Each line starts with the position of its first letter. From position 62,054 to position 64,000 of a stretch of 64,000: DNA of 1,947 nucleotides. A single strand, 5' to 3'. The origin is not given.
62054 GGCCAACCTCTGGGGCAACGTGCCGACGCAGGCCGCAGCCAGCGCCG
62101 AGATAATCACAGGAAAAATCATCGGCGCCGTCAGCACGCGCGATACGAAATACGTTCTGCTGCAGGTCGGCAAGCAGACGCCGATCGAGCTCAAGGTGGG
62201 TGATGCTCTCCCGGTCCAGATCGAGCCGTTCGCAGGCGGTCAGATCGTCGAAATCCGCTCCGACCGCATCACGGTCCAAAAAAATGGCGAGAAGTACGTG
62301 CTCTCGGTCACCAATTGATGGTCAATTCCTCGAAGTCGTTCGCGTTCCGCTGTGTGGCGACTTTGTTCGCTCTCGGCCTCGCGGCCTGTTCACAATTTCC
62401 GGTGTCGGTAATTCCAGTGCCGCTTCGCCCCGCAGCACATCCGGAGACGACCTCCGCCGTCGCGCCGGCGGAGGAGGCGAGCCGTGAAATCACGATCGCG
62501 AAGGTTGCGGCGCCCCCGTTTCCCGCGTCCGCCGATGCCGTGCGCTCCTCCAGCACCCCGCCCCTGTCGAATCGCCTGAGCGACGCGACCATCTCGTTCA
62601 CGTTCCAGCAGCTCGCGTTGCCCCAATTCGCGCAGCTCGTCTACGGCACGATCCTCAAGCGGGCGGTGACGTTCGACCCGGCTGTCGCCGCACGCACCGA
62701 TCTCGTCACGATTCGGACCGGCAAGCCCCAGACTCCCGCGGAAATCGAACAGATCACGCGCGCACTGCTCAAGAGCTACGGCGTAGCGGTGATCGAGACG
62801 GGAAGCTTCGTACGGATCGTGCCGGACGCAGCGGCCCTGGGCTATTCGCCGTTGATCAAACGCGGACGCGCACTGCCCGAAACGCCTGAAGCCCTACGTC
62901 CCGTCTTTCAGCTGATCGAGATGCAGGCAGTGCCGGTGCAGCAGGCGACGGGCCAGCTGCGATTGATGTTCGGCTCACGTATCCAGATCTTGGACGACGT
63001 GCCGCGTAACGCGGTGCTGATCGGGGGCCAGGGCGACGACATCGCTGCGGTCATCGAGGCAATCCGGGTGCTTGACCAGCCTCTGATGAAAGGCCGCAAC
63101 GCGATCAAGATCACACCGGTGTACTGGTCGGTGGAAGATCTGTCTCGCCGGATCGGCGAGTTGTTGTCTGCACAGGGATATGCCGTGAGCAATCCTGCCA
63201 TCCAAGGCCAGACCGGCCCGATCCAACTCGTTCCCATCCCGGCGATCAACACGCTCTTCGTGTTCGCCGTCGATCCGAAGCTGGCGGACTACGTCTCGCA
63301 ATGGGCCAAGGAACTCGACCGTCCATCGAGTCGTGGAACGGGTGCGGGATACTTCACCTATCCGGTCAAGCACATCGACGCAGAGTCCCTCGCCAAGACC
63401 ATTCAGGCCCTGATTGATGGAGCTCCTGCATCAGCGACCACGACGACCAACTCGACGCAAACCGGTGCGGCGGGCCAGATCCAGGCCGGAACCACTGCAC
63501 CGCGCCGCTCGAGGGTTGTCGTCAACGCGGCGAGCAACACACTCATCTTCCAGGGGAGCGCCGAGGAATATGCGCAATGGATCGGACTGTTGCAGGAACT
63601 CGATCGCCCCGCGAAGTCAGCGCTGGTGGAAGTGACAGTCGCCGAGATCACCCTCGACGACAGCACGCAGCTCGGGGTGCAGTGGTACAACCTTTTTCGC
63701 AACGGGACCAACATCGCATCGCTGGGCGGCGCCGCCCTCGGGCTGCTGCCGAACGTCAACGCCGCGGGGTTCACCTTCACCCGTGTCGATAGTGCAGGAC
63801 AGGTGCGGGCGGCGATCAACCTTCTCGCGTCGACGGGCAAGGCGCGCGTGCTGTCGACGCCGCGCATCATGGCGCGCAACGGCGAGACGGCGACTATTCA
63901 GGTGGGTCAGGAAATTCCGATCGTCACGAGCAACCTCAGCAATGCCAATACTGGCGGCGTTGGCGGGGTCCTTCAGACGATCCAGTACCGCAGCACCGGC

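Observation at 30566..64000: Integrated hypothesis: a surface-layer glycoconjugate island (capped rhamnose glycan + lipid-carrier-dependent glycosylation + Ser/Thr-rich cargo + private T2SS)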

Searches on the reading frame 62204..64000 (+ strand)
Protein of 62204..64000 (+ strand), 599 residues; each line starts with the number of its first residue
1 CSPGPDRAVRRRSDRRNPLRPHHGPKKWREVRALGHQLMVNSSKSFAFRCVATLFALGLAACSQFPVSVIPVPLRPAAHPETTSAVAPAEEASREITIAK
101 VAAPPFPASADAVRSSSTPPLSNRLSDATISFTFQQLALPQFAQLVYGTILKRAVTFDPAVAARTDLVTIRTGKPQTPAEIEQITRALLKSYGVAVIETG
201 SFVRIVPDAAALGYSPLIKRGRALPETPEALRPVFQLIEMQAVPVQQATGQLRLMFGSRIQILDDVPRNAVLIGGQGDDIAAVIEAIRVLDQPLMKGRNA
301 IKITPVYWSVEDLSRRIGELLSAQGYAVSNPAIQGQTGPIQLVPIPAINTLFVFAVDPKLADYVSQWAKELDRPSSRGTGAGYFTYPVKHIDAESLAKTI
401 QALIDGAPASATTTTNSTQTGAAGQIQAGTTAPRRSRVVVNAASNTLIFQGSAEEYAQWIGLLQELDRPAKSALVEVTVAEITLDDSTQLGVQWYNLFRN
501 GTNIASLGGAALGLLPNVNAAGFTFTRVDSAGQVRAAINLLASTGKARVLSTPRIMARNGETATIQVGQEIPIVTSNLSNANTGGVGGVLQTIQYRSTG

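Call 6: search_protein_families(library=pfam, proteins=[window:62204-64000:+], max_evalue=0.001)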
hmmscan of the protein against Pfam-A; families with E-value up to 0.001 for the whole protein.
window:62204-64000:+ (599 aa): 2 families
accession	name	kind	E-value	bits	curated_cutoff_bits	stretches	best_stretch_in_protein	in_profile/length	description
PF03958.22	Secretin_N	-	9.3e-23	80.7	28.2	2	384-471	2-68/69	Bacterial type II/III secretion system short domain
PF00263.26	Secretin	-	1.3e-08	35.1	27.5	1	541-588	2-49/169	Bacterial type II and III secretion system protein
